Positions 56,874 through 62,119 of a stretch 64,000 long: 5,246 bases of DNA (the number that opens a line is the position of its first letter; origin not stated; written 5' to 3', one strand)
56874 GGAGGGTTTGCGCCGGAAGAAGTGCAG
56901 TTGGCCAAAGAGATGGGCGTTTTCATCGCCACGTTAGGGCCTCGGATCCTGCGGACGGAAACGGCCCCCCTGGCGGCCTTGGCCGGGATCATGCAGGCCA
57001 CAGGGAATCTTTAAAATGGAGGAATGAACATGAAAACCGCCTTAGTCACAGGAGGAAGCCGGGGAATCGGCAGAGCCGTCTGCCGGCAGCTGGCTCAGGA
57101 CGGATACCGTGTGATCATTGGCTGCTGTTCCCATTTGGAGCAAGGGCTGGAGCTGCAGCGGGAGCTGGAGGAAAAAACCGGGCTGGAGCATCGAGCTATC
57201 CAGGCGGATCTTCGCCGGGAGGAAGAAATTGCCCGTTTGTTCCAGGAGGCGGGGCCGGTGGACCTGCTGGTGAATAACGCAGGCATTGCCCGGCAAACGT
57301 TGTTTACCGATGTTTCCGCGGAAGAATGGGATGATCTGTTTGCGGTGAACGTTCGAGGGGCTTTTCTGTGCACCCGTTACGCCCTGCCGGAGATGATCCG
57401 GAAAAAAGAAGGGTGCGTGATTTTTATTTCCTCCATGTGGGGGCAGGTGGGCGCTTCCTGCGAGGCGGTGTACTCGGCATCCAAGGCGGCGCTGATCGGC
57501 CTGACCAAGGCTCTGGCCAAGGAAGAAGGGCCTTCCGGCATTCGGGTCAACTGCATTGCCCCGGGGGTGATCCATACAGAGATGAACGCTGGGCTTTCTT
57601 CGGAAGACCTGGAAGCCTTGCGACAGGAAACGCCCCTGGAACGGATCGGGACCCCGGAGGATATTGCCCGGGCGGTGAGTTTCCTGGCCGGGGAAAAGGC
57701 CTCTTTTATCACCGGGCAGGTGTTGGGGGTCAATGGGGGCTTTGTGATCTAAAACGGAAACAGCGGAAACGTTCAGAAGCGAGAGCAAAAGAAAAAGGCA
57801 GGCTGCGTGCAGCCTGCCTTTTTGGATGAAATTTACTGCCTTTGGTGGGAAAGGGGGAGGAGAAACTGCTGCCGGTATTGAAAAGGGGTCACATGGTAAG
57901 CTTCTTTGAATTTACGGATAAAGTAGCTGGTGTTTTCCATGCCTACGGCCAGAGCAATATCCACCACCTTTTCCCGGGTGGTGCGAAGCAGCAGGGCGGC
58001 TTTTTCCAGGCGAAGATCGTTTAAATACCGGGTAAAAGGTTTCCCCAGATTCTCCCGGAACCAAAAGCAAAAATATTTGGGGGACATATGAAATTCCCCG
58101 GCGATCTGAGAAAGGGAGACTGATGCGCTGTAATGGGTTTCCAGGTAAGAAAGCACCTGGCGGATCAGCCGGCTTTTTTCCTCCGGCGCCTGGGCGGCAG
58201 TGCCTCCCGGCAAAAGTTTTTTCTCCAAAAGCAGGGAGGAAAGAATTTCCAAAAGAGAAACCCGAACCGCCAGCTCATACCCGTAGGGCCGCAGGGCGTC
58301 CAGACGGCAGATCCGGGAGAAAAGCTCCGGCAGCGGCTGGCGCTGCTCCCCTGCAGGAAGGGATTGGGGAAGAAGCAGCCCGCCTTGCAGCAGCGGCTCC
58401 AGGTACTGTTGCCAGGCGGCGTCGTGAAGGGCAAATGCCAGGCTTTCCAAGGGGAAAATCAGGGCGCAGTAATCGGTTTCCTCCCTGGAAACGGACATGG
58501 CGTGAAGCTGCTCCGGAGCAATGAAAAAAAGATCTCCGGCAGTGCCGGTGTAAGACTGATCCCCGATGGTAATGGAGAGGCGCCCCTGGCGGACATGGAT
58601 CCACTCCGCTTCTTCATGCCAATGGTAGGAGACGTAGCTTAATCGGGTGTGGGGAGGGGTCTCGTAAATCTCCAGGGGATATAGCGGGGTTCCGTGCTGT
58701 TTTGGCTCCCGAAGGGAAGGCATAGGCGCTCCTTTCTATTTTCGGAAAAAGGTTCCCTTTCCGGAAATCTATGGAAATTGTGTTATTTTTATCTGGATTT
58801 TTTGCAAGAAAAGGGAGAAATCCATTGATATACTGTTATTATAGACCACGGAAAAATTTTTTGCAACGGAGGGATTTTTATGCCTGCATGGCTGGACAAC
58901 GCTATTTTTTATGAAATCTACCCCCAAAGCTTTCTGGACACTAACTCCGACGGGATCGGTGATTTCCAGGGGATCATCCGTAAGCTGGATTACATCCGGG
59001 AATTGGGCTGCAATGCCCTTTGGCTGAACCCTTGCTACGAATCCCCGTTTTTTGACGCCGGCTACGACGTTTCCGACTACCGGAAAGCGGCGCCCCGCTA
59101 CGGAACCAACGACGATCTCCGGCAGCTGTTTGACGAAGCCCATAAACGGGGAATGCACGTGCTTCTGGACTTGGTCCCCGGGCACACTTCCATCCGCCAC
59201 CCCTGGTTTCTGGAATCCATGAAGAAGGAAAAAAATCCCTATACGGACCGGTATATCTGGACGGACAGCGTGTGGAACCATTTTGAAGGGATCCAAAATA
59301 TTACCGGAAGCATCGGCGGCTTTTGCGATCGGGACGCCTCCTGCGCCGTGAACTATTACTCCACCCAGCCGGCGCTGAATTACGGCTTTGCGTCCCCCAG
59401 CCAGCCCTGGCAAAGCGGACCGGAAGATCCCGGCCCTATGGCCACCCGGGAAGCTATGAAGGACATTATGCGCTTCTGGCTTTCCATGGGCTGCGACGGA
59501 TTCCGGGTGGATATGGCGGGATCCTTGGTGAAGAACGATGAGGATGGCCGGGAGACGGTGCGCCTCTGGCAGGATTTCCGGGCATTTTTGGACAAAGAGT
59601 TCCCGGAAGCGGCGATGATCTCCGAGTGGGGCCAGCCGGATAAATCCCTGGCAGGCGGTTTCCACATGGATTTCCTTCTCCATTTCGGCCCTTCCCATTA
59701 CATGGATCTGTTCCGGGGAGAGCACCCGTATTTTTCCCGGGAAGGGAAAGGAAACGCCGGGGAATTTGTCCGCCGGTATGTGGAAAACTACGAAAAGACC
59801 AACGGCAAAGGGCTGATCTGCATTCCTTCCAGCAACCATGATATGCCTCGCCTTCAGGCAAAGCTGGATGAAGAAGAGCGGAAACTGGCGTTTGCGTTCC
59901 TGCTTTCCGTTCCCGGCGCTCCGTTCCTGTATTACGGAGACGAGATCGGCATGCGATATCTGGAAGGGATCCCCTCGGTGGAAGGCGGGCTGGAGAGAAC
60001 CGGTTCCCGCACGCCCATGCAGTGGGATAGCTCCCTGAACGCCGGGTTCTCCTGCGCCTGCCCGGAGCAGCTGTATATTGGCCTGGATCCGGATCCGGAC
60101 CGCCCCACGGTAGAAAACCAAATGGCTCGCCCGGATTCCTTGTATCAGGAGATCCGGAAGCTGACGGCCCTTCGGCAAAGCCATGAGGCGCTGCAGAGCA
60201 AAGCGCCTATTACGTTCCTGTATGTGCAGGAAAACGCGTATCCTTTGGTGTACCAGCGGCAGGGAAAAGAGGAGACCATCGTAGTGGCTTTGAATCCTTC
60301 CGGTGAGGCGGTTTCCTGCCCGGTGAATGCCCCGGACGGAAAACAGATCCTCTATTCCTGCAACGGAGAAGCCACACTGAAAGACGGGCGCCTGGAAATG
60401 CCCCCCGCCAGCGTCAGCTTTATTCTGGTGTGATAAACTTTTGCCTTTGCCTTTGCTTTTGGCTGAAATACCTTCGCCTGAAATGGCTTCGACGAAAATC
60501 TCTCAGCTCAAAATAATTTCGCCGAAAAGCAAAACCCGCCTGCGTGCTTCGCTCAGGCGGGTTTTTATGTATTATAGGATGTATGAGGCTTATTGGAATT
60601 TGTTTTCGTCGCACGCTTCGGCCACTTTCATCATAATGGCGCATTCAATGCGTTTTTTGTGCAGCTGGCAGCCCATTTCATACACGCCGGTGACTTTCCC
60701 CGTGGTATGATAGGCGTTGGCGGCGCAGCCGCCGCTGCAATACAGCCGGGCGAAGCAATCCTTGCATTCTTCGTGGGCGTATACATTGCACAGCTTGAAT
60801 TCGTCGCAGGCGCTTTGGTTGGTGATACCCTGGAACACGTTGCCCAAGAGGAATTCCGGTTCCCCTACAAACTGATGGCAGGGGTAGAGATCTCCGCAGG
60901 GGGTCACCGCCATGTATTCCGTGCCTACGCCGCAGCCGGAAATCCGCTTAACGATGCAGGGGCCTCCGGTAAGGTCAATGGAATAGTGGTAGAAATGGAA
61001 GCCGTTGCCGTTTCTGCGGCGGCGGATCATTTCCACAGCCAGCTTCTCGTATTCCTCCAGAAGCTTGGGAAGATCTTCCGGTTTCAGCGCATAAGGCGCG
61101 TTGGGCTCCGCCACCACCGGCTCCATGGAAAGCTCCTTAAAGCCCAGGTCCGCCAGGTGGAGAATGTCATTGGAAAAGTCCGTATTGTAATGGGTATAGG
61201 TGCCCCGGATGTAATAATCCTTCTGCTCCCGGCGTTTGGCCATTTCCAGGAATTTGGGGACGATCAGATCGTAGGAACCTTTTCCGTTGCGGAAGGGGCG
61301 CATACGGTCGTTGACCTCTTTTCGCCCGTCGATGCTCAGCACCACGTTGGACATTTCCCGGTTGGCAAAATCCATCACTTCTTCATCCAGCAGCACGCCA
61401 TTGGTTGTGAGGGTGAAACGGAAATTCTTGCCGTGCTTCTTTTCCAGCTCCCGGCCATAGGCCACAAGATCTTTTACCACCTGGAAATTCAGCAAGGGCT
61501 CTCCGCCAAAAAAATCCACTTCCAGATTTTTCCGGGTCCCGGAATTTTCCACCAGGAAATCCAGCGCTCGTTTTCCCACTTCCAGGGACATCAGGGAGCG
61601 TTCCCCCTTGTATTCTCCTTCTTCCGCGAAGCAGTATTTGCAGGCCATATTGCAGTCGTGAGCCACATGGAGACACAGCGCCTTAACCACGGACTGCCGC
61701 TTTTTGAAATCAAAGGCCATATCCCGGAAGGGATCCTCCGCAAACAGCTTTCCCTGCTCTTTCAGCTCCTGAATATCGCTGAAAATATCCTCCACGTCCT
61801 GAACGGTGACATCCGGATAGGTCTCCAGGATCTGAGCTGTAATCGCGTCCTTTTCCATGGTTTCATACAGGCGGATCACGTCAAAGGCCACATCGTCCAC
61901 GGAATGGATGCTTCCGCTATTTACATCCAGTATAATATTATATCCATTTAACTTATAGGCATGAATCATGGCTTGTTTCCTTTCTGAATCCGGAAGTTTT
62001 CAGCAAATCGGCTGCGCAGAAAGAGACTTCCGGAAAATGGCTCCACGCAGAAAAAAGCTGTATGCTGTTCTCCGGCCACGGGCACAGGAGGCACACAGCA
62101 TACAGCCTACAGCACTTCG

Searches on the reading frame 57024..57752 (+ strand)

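Call 10: search_protein_families(library=pfam, proteins=[window:57024-57752:+], max_evalue=0.001)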
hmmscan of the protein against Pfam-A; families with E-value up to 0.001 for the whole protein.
window:57024-57752:+ (242 aa): 4 families
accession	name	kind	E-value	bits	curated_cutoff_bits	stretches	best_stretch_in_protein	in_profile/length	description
PF13561.12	adh_short_C2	-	8.1e-62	209.3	27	1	13-240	6-235/236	Enoyl-(Acyl carrier protein) reductase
PF00106.31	adh_short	-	9.1e-61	205.2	26.6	1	4-193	1-192/195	short chain dehydrogenase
PF08659.16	KR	-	5.8e-17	62.6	22.6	1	5-166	2-165/180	KR domain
PF01370.27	Epimerase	-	3.6e-10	40.1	20.9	1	6-174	1-166/240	NAD dependent epimerase/dehydratase family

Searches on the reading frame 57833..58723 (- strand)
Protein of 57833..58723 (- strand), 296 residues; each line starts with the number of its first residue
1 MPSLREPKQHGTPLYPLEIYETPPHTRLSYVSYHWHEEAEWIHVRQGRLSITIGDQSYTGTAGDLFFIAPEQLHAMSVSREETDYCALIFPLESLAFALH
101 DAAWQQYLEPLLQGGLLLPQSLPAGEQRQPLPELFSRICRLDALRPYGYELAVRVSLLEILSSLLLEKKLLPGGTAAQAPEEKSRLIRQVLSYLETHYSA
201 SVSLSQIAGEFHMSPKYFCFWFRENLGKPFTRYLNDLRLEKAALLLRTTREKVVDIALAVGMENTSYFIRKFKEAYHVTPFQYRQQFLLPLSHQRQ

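Call 10: search_protein_families(library=pfam, proteins=[window:57833-58723:-], max_evalue=0.001)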
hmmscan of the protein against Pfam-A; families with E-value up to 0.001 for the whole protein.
window:57833-58723:- (296 aa): 4 families
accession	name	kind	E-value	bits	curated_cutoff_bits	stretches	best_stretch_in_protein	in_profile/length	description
PF12833.13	HTH_18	-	1.7e-20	73.5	33.6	1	207-286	1-80/80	Helix-turn-helix domain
PF00165.29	HTH_AraC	-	1.9e-15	57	26.6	2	246-285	1-42/42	Bacterial regulatory helix-turn-helix proteins, AraC family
PF02311.25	AraC_binding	-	1.2e-12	48.2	21.1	1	29-140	15-114/135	AraC-like ligand binding domain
PF07883.17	Cupin_2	-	2.6e-09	37.1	27.2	1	32-78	12-58/70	Cupin domain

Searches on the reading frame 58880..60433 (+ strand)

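Call 10: search_protein_families(library=pfam, proteins=[window:58880-60433:+], max_evalue=0.001)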
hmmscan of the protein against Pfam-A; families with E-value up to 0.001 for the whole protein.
window:58880-60433:+ (517 aa): 3 families
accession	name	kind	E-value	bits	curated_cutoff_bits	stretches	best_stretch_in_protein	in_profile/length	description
PF00128.31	Alpha-amylase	-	2.6e-76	258.1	22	2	13-130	2-119/446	Alpha amylase, catalytic domain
PF11941.14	DUF3459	-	0.00012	22.8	22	1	426-513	3-88/90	Domain of unknown function (DUF3459)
PF16657.11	Malt_amylase_C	-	0.0003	21.2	27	1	445-491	4-49/75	Maltogenic Amylase, C-terminal domain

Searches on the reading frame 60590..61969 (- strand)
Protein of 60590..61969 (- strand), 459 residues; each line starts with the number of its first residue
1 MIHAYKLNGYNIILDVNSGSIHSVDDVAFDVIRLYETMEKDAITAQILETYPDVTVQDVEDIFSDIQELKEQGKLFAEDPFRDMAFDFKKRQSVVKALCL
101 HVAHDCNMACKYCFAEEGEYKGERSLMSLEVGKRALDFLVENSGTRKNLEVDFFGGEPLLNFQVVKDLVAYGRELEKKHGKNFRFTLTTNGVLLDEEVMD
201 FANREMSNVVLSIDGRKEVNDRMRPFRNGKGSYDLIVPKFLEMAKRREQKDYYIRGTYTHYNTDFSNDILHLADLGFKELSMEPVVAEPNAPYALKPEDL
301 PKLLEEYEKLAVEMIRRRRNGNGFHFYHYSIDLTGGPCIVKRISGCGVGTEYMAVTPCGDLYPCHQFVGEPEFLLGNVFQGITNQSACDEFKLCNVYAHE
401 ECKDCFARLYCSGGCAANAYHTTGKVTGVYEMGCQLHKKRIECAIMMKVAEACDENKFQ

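Call 10: search_protein_families(library=pfam, proteins=[window:60590-61969:-], max_evalue=0.001)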
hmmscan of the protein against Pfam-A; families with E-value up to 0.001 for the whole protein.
window:60590-61969:- (459 aa): 4 families
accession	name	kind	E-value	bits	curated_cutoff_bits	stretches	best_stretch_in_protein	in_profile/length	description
PF04055.27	Radical_SAM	-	1.8e-14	54.7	29.5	1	104-237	5-130/166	Radical SAM superfamily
PF13353.11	Fer4_12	-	1.4e-12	48.5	22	1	99-233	8-132/137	4Fe-4S single cluster domain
PF13186.11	SPASM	-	1.3e-05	25.9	21.5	1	346-405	1-66/67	Iron-sulfur cluster-binding domain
PF05402.18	PqqD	-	0.00061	20.5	23.4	0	12-62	3-57/67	Coenzyme PQQ synthesis protein D (PqqD)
